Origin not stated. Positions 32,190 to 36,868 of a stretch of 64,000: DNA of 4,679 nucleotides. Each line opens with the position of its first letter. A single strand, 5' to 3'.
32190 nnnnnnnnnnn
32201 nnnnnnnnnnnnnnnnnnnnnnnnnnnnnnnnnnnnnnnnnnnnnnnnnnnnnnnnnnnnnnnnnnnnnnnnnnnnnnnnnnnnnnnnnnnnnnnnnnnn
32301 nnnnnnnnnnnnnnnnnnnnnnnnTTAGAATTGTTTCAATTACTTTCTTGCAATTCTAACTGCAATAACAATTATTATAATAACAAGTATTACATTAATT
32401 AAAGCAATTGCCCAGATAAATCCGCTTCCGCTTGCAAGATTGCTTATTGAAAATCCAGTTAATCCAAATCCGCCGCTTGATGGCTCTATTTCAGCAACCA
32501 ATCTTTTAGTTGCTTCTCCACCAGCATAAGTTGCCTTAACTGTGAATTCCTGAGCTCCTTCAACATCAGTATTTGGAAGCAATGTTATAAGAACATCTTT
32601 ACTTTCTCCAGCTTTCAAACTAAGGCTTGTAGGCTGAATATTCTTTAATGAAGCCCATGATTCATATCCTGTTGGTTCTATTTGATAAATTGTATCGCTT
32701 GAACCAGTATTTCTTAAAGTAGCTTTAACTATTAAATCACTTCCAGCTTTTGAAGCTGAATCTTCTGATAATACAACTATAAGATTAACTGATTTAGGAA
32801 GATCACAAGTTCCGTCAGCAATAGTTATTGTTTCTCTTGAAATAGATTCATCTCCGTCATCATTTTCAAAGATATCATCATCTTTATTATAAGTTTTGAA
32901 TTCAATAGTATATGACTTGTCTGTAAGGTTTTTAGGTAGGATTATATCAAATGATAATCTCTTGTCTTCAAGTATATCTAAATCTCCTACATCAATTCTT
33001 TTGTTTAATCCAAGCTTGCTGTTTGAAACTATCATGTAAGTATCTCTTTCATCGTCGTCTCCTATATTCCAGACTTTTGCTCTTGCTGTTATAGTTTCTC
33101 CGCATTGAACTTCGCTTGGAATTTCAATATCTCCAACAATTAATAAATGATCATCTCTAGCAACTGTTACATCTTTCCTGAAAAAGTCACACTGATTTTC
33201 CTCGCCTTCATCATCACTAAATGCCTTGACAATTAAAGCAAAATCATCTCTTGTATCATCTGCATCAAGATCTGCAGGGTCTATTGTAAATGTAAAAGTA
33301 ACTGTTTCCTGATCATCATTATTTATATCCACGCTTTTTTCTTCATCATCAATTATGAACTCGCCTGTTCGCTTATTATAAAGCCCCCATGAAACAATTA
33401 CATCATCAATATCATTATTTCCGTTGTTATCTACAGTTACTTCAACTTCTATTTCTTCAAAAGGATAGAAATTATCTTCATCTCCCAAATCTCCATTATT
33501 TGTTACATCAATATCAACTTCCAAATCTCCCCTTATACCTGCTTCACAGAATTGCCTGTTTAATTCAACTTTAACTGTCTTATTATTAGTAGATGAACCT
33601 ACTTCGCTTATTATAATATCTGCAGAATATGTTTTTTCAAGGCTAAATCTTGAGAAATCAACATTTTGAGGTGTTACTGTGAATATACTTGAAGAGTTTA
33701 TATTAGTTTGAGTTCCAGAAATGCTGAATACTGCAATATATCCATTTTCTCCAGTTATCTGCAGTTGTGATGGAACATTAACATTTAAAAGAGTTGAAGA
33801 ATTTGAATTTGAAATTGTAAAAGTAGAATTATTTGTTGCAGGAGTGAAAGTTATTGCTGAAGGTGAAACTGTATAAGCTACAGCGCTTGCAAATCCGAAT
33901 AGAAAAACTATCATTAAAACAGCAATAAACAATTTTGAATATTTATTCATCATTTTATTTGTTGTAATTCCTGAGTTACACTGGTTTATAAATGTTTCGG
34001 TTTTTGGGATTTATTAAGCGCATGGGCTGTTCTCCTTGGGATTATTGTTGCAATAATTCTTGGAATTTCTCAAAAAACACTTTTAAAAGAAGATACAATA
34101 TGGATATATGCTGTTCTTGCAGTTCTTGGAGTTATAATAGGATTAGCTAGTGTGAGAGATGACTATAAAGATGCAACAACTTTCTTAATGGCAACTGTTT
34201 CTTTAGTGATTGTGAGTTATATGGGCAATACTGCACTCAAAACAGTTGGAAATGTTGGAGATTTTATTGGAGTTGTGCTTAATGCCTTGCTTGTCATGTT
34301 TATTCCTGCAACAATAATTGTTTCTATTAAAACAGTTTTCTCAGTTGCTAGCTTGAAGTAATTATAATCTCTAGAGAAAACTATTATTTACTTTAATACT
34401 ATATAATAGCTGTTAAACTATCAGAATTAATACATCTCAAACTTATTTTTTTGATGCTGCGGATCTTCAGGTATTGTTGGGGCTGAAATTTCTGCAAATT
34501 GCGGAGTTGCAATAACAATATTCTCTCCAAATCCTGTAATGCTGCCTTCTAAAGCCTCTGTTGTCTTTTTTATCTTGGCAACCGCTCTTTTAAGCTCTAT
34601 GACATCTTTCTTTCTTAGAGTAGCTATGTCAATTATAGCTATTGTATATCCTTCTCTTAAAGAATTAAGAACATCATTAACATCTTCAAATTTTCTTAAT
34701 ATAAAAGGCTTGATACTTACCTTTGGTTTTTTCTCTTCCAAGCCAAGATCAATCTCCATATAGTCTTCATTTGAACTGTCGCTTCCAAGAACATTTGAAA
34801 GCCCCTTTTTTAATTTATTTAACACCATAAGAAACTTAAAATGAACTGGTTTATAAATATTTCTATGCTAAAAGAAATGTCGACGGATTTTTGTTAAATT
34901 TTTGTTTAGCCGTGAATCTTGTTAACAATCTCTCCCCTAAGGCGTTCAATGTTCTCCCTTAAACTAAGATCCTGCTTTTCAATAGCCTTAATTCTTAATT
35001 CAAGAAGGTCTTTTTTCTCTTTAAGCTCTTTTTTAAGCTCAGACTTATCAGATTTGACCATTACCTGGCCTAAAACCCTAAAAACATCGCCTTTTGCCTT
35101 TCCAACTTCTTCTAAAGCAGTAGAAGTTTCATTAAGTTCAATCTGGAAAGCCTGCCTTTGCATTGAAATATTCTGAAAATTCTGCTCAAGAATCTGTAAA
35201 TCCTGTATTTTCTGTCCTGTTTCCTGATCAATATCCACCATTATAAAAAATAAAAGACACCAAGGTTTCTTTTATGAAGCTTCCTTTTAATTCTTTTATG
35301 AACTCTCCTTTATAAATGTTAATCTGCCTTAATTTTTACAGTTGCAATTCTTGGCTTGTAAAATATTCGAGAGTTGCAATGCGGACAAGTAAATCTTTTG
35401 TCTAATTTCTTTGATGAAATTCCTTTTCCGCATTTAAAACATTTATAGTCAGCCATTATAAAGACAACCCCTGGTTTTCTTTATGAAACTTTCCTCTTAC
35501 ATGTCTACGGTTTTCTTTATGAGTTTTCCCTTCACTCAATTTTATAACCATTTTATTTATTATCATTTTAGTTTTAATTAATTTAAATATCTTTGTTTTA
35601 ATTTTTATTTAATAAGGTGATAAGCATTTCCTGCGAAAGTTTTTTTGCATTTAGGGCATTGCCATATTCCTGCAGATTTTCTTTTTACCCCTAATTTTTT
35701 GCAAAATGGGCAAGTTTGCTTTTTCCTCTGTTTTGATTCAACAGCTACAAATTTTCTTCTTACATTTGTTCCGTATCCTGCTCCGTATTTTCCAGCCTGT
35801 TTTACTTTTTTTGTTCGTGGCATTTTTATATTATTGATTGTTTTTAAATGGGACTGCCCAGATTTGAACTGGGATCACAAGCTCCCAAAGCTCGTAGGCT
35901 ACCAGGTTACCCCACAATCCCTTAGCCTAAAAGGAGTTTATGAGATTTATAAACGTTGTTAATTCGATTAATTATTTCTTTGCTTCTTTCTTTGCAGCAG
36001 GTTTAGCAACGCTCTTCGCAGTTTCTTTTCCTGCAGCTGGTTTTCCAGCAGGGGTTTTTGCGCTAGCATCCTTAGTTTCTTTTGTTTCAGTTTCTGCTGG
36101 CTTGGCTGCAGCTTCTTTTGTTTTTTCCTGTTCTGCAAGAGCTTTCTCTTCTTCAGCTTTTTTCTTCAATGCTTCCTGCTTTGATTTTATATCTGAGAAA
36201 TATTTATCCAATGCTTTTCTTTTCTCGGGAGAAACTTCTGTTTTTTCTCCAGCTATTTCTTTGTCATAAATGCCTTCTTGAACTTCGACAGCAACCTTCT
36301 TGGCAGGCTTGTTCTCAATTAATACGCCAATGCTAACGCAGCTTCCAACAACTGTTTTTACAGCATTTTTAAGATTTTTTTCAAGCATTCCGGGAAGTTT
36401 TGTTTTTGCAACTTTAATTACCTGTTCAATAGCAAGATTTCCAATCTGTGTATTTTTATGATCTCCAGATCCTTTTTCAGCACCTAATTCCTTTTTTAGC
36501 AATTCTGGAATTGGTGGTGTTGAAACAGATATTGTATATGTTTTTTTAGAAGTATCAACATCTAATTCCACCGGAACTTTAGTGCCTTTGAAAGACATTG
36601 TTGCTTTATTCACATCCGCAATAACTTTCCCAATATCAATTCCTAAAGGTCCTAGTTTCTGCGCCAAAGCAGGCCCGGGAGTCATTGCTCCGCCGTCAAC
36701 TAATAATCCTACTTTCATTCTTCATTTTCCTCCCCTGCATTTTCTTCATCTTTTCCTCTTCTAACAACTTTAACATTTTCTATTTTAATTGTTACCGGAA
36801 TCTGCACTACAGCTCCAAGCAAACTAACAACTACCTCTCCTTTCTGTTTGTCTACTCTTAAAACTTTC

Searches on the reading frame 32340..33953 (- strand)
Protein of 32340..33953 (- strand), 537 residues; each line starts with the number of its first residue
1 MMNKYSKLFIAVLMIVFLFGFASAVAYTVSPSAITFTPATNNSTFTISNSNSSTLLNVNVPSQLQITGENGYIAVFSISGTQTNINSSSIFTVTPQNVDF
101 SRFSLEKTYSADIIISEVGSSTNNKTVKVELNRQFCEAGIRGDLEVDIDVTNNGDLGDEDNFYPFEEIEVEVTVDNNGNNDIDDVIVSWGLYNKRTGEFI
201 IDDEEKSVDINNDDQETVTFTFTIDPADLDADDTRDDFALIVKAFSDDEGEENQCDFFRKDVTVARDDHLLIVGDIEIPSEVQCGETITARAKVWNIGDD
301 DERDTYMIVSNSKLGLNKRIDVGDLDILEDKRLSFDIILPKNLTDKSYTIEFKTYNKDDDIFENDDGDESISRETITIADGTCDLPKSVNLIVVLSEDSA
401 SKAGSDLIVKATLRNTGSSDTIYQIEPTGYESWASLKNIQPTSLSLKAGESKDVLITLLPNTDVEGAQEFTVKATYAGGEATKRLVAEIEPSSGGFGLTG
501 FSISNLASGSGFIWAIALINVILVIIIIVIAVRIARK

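Call 58: search_protein_families(library=pfam, proteins=[window:32340-33953:-], max_evalue=0.001)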
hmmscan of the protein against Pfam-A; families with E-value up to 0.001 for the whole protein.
window:32340-33953:- (537 aa): 1 family
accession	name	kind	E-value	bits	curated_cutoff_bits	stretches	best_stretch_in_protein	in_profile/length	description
PF07705.17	CARDB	-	4.6e-07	30.4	22.7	0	271-366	4-94/101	CARDB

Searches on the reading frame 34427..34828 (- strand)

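Call 58: search_protein_families(library=pfam, proteins=[window:34427-34828:-], max_evalue=0.001)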
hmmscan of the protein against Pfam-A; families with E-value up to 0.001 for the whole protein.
window:34427-34828:- (133 aa): 1 family
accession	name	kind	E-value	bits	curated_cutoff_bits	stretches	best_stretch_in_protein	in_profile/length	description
PF04472.17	SepF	-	1.5e-09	38.4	27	1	41-114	3-72/72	Cell division protein SepF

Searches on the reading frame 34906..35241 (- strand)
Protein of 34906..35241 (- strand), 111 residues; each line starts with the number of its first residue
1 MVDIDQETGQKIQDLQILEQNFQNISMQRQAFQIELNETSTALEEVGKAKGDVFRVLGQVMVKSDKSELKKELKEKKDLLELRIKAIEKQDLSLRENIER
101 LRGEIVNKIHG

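Call 58: search_protein_families(library=pfam, proteins=[window:34906-35241:-], max_evalue=0.001)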
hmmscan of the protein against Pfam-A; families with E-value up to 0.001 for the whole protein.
window:34906-35241:- (111 aa): 1 family
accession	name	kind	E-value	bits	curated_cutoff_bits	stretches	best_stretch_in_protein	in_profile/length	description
PF01920.25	Prefoldin_2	-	2.4e-15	56.8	27.6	1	10-109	2-103/106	Prefoldin subunit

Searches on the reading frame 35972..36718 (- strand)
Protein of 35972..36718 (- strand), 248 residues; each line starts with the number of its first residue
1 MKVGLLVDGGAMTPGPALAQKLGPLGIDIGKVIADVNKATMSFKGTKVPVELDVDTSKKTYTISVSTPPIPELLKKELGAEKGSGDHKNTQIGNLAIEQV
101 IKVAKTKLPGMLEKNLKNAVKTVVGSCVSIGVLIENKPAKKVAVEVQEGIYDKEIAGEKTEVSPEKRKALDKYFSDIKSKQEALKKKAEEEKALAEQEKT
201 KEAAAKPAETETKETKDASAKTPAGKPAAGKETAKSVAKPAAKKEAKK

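Call 58: search_protein_families(library=pfam, proteins=[window:35972-36718:-], max_evalue=0.001)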
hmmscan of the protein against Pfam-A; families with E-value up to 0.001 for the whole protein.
window:35972-36718:- (248 aa): 2 families
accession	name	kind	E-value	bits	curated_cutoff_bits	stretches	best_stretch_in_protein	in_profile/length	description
PF00298.24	Ribosomal_L11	-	3.4e-18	66.3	21.4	1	67-133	2-68/69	Ribosomal protein L11, RNA binding domain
PF03946.19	Ribosomal_L11_N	-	6.6e-17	61.5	32.9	1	5-59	3-56/58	Ribosomal protein L11, N-terminal domain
